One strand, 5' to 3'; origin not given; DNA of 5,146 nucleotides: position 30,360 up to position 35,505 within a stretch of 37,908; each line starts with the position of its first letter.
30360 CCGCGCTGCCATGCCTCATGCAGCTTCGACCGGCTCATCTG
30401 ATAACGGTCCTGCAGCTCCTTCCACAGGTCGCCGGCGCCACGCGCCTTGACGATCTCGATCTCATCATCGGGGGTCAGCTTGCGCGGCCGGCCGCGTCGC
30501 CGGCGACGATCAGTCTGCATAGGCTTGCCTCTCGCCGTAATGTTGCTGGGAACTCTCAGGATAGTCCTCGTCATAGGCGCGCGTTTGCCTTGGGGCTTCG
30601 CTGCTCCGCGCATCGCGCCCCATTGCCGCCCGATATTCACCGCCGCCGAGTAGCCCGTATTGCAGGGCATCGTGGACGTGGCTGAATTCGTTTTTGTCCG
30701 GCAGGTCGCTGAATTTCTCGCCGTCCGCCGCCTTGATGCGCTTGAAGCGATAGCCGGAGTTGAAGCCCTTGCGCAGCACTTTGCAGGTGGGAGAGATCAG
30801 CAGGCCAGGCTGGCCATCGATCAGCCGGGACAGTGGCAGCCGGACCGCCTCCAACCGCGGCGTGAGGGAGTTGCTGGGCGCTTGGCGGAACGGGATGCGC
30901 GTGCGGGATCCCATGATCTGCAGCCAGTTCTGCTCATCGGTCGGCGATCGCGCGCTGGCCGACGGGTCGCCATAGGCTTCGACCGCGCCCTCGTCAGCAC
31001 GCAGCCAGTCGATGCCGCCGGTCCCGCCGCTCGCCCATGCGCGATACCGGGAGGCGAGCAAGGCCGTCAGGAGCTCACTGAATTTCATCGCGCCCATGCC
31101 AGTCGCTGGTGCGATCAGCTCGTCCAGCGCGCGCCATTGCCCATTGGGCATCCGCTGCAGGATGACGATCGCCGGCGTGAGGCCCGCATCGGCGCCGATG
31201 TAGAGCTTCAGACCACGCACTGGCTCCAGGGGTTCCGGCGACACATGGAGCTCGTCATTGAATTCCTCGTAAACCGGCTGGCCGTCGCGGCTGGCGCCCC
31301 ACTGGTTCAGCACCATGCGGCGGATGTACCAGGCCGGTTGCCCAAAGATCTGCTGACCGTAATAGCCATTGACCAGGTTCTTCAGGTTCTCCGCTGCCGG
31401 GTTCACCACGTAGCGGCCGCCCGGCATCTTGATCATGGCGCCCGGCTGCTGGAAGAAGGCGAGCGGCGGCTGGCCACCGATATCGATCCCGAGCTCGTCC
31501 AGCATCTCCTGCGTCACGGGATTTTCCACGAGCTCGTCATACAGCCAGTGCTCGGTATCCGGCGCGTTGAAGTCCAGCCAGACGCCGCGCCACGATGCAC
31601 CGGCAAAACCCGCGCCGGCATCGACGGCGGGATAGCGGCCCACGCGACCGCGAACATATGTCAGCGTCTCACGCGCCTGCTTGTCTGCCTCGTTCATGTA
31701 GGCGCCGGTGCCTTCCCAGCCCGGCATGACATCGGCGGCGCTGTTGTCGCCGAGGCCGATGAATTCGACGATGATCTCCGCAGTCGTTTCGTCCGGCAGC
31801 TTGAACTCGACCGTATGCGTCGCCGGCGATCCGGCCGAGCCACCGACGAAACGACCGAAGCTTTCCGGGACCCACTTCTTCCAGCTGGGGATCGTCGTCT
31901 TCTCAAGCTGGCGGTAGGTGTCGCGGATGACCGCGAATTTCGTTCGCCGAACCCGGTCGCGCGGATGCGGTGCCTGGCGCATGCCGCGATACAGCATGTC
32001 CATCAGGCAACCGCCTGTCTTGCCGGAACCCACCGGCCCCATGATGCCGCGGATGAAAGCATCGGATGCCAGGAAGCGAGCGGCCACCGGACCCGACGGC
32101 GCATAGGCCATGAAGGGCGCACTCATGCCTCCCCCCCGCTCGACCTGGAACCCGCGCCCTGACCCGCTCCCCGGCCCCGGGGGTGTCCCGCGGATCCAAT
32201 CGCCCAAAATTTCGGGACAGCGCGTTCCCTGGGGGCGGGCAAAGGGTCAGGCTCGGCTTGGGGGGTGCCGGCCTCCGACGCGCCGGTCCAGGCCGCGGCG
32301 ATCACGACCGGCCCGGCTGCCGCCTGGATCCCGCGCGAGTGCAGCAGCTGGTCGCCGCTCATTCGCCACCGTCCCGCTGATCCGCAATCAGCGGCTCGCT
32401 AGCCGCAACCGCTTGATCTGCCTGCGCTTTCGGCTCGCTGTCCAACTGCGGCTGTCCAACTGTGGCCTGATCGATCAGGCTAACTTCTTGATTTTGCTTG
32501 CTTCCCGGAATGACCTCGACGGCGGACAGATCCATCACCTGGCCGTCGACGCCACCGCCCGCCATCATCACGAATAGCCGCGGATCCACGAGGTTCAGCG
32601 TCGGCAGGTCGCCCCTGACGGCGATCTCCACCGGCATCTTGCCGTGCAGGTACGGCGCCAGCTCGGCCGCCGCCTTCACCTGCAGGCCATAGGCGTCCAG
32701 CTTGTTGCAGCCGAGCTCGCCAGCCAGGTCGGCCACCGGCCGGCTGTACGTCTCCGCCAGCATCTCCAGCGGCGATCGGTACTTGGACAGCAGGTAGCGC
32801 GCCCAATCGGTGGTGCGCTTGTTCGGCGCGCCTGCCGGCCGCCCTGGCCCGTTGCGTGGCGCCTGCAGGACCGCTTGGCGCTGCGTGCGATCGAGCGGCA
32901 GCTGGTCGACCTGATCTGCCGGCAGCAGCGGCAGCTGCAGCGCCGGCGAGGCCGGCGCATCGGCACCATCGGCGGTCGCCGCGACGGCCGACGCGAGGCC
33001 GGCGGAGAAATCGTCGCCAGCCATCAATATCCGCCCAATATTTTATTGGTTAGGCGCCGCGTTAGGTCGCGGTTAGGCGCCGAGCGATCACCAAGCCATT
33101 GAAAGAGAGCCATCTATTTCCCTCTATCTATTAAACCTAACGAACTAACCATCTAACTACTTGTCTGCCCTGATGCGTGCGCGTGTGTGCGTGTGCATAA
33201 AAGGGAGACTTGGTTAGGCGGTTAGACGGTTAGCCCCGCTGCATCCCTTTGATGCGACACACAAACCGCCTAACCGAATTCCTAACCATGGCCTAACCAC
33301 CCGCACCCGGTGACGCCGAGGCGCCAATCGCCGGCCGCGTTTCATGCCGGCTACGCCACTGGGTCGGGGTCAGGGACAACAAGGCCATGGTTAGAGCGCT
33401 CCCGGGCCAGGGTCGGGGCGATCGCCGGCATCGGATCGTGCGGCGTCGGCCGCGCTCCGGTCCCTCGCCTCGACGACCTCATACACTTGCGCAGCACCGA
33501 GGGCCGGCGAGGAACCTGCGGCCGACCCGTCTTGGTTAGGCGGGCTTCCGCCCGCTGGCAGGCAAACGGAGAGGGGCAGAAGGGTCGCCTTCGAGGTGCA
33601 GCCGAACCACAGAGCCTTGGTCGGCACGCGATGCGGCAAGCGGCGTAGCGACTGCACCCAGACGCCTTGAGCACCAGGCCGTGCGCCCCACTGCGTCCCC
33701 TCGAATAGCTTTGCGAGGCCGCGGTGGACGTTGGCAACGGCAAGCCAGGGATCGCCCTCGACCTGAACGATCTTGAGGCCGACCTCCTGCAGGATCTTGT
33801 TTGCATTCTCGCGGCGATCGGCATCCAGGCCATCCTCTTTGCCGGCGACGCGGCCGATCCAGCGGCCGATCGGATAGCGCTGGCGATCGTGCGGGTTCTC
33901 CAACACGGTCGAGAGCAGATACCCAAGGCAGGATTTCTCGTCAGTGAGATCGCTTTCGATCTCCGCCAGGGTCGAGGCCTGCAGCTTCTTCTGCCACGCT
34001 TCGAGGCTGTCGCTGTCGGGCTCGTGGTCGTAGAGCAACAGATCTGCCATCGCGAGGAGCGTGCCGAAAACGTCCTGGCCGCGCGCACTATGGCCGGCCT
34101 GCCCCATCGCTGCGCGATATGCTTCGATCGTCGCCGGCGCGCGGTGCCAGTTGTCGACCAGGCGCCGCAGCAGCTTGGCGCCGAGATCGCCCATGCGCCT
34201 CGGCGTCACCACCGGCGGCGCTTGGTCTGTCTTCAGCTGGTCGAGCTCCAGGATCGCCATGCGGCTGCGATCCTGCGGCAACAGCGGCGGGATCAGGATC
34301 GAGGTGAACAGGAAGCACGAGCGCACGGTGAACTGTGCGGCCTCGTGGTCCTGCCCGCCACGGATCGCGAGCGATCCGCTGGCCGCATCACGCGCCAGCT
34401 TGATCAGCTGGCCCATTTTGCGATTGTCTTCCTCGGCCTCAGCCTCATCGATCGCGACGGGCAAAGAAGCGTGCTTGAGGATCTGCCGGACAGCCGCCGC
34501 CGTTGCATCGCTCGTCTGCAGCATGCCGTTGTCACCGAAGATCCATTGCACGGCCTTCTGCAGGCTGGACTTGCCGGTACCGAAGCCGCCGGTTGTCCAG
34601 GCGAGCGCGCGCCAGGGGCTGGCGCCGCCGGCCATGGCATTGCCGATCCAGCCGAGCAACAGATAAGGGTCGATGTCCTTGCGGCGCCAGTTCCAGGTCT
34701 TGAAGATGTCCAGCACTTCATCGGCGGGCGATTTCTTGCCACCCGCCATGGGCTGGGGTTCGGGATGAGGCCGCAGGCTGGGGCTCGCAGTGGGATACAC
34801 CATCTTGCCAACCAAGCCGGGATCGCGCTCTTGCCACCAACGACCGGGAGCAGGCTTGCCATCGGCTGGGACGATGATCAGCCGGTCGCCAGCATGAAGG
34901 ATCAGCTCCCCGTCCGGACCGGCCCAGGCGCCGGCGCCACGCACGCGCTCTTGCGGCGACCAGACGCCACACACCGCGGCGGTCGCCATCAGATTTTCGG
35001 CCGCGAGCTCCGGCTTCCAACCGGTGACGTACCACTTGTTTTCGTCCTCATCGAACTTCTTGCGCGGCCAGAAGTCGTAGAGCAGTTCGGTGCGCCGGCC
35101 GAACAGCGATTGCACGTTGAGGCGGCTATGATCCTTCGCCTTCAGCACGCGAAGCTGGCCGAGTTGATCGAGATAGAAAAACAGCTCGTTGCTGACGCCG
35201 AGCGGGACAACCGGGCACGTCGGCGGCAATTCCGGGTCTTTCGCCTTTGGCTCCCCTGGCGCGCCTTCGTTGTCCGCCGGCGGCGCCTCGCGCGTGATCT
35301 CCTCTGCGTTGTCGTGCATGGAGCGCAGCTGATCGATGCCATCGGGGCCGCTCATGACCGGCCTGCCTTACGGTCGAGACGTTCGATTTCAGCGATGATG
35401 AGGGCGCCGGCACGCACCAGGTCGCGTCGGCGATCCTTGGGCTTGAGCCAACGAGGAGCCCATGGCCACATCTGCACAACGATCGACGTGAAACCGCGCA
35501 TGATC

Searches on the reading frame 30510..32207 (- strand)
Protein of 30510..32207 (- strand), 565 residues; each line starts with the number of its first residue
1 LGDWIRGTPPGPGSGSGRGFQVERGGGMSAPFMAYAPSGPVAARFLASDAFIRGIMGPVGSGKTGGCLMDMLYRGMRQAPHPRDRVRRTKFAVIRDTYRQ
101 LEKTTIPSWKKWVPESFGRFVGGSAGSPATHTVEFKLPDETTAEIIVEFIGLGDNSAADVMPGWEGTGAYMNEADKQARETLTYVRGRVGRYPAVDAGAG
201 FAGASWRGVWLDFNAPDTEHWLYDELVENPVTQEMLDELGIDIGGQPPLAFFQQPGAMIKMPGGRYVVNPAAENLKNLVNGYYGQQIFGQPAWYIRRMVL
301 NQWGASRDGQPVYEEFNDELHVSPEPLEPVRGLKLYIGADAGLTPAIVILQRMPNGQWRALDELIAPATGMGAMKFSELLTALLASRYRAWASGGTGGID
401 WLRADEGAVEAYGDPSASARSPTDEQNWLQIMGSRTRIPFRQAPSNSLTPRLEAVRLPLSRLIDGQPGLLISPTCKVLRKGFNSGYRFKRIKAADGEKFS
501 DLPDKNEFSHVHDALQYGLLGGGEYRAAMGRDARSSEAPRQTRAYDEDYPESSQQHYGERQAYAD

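Call 14: search_protein_families(library=phrogs, proteins=[window:30510-32207:-], max_evalue=0.001)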
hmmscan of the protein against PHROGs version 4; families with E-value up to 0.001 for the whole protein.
window:30510-32207:- (565 aa): 2 families
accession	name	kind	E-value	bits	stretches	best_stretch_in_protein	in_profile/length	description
phrog_2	-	head and packaging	1.9e-18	67.6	1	44-537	272-607/807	terminase large subunit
phrog_979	-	head and packaging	0.00016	21.5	1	35-191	151-290/642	terminase large subunit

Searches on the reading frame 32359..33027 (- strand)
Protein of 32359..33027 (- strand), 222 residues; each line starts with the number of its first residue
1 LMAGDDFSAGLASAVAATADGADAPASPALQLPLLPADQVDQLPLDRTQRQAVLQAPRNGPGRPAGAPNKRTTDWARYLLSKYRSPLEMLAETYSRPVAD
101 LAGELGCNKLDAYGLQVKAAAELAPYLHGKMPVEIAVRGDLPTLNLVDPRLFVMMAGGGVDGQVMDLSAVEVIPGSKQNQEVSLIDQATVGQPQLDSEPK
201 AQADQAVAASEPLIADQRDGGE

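Call 15: search_protein_families(library=phrogs, proteins=[window:32359-33027:-], max_evalue=0.001)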
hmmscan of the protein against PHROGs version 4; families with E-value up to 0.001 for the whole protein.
window:32359-33027:- (222 aa): 1 family
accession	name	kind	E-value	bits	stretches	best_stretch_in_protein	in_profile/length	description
phrog_15261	-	unknown function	7.1e-08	33.8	1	57-147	11-90/99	-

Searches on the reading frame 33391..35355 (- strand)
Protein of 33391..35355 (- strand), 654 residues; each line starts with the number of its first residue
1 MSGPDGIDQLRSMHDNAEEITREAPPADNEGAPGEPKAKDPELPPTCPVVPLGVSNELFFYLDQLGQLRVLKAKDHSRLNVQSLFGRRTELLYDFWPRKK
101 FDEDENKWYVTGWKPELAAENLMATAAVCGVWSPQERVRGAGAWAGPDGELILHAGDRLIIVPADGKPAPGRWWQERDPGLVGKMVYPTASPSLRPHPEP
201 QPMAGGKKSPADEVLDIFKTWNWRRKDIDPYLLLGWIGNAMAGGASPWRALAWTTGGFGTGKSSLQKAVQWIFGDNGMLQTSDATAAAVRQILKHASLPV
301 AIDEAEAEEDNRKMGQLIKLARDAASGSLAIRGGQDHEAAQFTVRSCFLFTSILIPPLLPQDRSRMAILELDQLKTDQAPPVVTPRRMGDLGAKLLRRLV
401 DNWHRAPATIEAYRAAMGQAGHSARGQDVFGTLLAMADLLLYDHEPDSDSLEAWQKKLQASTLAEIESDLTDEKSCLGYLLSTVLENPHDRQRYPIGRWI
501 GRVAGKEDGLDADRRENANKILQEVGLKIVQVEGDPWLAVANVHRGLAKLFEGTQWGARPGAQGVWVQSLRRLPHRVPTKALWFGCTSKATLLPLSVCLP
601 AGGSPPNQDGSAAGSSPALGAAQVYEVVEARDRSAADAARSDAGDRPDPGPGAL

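Call 14: search_protein_families(library=phrogs, proteins=[window:33391-35355:-], max_evalue=0.001)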
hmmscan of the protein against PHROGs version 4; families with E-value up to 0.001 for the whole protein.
window:33391-35355:- (654 aa): 2 families
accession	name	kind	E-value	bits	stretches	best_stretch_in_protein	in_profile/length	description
phrog_21086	-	unknown function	5e-75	254.3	1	22-576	29-578/617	-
phrog_35358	-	DNA, RNA and nucleotide metabolism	1.8e-36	126.5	1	117-599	474-946/968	DNA primase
